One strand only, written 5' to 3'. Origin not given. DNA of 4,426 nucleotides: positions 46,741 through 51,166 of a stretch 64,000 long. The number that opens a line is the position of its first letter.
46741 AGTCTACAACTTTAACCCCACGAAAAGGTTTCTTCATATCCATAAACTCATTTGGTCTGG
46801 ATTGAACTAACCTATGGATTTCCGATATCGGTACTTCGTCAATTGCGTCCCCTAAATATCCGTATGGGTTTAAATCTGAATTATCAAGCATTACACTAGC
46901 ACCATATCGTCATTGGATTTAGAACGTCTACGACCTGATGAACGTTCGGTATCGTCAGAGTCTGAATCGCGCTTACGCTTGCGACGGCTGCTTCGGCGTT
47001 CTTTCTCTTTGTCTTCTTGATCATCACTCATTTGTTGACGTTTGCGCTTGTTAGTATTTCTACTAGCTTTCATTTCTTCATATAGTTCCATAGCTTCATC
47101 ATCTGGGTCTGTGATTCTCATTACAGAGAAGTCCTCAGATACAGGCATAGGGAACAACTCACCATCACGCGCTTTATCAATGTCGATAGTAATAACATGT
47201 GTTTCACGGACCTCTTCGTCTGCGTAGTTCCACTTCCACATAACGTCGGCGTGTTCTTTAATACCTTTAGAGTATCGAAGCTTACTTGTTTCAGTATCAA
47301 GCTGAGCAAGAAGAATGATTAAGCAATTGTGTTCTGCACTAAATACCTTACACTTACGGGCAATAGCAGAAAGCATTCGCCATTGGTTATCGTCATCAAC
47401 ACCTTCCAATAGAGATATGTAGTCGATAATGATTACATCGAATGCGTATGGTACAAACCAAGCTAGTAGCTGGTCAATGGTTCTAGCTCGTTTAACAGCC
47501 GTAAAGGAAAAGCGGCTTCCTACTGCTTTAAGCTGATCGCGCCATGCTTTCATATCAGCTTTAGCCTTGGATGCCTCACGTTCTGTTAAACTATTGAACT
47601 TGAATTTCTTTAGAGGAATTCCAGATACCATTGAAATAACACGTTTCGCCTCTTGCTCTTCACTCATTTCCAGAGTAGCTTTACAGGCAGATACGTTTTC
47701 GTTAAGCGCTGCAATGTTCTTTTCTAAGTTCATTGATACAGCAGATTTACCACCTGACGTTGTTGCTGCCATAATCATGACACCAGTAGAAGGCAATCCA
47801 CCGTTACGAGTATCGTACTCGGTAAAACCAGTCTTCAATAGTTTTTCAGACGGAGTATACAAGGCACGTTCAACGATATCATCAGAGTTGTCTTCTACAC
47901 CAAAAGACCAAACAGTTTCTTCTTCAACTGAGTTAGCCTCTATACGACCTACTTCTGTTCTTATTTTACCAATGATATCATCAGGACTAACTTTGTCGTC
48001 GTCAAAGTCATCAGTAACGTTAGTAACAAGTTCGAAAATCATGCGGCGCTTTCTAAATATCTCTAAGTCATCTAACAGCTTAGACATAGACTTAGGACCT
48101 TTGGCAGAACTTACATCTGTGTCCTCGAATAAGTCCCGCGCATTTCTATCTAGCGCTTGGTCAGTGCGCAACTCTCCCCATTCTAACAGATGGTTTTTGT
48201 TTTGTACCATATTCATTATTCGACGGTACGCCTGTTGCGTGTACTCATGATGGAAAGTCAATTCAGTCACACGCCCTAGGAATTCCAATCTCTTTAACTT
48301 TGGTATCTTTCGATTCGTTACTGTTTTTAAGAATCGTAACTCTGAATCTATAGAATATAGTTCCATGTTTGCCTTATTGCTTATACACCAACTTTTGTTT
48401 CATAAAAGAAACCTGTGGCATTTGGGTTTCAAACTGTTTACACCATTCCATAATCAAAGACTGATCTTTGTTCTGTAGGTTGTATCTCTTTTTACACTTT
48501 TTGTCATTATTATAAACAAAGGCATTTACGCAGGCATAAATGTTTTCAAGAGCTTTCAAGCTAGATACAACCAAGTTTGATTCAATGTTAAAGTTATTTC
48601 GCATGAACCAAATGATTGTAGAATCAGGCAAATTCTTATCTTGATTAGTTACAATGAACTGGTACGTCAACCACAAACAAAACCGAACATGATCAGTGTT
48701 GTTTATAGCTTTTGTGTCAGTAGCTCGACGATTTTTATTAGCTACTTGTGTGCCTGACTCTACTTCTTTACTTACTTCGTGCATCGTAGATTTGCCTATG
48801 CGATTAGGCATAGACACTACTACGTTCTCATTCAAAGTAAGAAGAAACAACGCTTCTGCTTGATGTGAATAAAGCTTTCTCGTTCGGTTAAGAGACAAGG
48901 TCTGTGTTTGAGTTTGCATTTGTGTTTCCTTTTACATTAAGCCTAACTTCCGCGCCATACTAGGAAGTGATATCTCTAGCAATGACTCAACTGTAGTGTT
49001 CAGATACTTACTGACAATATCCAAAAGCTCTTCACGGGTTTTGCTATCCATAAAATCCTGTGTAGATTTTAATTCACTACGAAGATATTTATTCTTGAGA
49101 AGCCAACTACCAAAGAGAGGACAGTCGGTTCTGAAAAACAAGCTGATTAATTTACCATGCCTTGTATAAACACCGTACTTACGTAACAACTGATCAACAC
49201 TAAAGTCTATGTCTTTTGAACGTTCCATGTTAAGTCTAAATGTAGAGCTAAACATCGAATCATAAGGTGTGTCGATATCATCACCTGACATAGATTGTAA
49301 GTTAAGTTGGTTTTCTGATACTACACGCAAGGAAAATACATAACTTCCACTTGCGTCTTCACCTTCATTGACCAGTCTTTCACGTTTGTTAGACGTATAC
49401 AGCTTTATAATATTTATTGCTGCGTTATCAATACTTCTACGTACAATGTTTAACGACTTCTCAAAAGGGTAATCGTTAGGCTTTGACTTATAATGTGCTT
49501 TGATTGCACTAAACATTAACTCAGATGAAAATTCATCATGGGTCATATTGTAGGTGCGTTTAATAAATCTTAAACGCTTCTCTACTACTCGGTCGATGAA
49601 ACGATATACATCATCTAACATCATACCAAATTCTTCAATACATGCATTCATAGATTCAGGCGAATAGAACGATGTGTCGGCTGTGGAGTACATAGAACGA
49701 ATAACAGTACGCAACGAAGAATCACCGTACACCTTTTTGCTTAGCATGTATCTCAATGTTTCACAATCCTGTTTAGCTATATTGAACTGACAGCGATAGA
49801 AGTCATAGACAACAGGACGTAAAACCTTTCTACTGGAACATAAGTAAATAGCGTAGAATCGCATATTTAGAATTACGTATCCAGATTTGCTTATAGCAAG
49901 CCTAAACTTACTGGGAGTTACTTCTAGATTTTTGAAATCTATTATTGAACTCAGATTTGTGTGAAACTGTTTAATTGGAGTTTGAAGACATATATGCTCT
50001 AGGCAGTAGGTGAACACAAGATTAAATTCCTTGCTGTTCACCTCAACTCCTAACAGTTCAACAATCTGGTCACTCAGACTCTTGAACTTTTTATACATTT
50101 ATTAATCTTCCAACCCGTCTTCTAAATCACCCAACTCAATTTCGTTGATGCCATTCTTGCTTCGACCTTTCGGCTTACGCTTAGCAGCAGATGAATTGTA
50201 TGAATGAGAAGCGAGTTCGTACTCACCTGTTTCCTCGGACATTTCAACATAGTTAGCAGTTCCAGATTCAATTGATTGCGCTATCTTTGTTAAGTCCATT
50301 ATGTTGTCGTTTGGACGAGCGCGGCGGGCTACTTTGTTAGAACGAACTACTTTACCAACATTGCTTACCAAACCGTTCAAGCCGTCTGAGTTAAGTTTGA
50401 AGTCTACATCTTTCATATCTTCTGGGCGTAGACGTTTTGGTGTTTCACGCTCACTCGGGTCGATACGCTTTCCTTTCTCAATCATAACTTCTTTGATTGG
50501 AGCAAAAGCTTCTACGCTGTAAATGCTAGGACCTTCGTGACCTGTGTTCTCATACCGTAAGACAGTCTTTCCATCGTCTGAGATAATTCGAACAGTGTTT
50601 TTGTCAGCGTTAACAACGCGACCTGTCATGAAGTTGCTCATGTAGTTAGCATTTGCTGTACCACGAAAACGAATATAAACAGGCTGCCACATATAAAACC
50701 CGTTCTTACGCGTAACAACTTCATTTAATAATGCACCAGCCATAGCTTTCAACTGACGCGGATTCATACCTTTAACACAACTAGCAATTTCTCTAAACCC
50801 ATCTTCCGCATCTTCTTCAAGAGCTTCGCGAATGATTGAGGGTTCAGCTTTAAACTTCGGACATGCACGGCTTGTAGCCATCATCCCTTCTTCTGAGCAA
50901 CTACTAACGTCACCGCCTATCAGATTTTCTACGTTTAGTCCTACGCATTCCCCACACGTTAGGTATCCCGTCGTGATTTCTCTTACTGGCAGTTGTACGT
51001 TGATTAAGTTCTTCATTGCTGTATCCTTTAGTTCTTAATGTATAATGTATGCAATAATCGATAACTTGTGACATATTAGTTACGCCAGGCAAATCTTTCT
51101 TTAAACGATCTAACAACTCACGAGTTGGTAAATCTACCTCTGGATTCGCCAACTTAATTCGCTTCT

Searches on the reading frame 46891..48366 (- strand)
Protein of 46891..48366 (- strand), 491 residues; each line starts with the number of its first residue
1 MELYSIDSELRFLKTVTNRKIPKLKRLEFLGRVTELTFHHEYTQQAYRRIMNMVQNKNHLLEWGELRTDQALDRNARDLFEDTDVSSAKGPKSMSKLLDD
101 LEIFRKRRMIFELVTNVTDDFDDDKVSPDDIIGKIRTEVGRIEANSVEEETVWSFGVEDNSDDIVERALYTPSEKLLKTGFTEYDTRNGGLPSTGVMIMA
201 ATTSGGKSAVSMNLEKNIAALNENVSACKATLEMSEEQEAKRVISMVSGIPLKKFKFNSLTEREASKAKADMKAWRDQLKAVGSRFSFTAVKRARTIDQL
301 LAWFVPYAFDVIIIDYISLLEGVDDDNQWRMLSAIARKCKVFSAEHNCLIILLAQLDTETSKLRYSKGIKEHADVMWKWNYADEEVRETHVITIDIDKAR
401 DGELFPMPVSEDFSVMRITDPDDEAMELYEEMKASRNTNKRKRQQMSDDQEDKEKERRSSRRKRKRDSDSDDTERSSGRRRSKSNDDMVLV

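Call 11: search_protein_families(library=phrogs, proteins=[window:46891-48366:-], max_evalue=0.00001)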
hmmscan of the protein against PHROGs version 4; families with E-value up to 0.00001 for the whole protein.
window:46891-48366:- (491 aa): 3 families
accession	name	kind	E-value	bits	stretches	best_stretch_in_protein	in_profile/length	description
phrog_19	-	DNA, RNA and nucleotide metabolism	1.3e-51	177.2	1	2-465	157-609/621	DnaB-like replicative helicase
phrog_239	-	DNA, RNA and nucleotide metabolism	1.5e-20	74.7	1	157-481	323-669/801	DNA primase/helicase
phrog_243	-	DNA, RNA and nucleotide metabolism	1.4e-16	61.3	1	179-420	20-267/273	DnaB-like replicative helicase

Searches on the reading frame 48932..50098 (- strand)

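Call 11: search_protein_families(library=phrogs, proteins=[window:48932-50098:-], max_evalue=0.00001)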
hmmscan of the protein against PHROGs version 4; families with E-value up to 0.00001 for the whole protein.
window:48932-50098:- (388 aa): 1 family
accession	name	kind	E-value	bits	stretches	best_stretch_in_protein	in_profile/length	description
phrog_19229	-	unknown function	1e-52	180.3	1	7-374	3-358/375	-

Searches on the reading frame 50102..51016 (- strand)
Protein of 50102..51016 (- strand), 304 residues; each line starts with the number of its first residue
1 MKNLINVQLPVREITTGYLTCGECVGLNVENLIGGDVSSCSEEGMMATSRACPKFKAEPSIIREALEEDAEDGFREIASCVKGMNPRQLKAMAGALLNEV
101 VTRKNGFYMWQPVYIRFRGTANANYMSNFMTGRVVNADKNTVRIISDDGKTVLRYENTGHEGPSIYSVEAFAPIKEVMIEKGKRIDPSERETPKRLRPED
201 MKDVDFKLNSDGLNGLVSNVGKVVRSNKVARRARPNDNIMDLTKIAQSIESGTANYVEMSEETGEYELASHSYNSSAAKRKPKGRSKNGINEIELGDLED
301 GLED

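Call 12: search_protein_families(library=phrogs, proteins=[window:50102-51016:-], max_evalue=0.00001)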
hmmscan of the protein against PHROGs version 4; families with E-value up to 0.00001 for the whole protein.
window:50102-51016:- (304 aa): 1 family
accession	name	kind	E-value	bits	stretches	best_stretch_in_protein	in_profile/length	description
phrog_17701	-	DNA, RNA and nucleotide metabolism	1.6e-62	212.4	1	16-293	17-276/281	DNA topoisomerase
